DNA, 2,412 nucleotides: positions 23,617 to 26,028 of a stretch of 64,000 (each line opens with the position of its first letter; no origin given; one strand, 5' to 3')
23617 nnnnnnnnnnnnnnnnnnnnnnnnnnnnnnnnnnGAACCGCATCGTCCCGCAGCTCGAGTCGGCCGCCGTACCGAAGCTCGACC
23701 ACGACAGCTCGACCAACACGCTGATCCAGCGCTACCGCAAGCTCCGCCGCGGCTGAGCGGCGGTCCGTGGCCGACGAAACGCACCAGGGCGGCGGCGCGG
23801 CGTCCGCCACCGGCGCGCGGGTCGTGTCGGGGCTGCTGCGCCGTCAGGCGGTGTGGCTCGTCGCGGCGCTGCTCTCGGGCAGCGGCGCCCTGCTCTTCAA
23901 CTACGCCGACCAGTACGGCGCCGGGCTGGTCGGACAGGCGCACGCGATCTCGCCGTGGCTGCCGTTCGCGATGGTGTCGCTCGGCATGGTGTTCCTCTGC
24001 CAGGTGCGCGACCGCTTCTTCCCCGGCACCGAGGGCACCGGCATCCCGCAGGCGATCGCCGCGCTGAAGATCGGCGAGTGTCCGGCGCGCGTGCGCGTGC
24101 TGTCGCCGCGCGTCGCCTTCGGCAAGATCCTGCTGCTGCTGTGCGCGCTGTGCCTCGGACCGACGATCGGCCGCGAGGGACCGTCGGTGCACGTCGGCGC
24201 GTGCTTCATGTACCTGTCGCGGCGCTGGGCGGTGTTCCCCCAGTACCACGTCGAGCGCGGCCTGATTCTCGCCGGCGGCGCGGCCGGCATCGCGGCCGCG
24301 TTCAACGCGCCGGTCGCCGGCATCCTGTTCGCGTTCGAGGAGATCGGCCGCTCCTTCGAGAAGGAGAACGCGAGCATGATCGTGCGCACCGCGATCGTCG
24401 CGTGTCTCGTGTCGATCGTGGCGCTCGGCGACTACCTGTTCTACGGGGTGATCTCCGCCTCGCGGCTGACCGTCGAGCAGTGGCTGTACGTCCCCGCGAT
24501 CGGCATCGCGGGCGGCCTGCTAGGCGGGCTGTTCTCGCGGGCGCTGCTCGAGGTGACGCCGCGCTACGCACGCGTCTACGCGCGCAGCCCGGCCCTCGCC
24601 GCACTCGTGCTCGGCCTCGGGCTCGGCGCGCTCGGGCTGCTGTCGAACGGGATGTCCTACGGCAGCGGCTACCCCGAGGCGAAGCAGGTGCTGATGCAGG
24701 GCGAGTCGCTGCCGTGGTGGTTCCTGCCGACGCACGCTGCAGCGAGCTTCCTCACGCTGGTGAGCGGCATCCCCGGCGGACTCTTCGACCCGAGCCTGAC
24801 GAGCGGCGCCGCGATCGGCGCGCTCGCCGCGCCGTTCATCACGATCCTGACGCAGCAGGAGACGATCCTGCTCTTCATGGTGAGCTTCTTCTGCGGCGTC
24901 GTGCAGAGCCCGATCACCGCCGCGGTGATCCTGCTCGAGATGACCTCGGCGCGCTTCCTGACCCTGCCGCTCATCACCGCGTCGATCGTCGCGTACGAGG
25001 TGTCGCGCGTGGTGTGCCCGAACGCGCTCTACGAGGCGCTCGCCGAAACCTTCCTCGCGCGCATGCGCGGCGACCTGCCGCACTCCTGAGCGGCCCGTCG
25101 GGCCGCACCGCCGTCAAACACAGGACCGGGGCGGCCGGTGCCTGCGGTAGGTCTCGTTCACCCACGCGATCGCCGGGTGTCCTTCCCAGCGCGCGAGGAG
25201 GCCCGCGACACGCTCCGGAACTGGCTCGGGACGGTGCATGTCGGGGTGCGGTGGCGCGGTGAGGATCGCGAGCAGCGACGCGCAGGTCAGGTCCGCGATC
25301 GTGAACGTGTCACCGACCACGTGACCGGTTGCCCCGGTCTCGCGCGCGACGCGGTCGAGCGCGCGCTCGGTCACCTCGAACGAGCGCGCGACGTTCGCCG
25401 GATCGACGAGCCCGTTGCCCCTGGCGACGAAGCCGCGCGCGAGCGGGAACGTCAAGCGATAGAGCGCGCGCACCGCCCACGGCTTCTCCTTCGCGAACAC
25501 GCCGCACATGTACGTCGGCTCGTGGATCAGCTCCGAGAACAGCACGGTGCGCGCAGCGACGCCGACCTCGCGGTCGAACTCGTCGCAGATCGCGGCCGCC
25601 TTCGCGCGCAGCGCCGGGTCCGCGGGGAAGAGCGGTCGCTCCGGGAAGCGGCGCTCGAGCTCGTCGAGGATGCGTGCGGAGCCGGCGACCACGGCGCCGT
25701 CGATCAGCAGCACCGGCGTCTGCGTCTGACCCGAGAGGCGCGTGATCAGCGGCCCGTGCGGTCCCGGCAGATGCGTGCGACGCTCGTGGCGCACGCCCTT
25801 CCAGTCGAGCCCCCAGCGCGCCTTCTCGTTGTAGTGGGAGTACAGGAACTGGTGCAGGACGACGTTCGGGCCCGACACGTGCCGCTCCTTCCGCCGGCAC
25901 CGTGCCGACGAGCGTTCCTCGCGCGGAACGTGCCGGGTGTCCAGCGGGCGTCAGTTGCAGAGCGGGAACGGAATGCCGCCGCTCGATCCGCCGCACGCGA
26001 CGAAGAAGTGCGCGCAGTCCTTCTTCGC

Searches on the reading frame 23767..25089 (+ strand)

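Call 77: search_protein_families(library=pfam, proteins=[window:23767-25089:+], max_evalue=0.0001)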
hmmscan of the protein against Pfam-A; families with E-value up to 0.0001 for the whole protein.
window:23767-25089:+ (440 aa): 1 family
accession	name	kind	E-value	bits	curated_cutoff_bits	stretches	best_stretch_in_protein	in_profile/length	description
PF00654.25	Voltage_CLC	-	4e-71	240.4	24.8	1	80-414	8-346/346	Voltage gated chloride channel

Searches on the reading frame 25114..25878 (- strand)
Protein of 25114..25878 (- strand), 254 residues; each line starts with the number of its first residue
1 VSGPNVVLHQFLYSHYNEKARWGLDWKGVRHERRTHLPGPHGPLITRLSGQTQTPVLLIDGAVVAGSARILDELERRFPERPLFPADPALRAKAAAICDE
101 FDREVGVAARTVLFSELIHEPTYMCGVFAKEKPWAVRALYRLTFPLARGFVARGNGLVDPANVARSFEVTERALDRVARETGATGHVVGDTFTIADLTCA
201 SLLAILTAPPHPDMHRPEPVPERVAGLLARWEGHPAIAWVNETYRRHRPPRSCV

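Call 77: search_protein_families(library=pfam, proteins=[window:25114-25878:-], max_evalue=0.0001)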
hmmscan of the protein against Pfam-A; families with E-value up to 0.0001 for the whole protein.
window:25114-25878:- (254 aa): 3 families
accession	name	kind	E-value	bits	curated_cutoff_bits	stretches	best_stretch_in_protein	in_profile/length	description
PF13417.12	GST_N_3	-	1.3e-13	51.5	22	1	8-82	1-75/75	Glutathione S-transferase, N-terminal domain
PF13409.12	GST_N_2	-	8.3e-10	39.6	25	1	13-76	1-69/70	Glutathione S-transferase, N-terminal domain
PF13410.11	GST_C_2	-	6.6e-07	29.8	24.9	1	161-216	2-55/69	Glutathione S-transferase, C-terminal domain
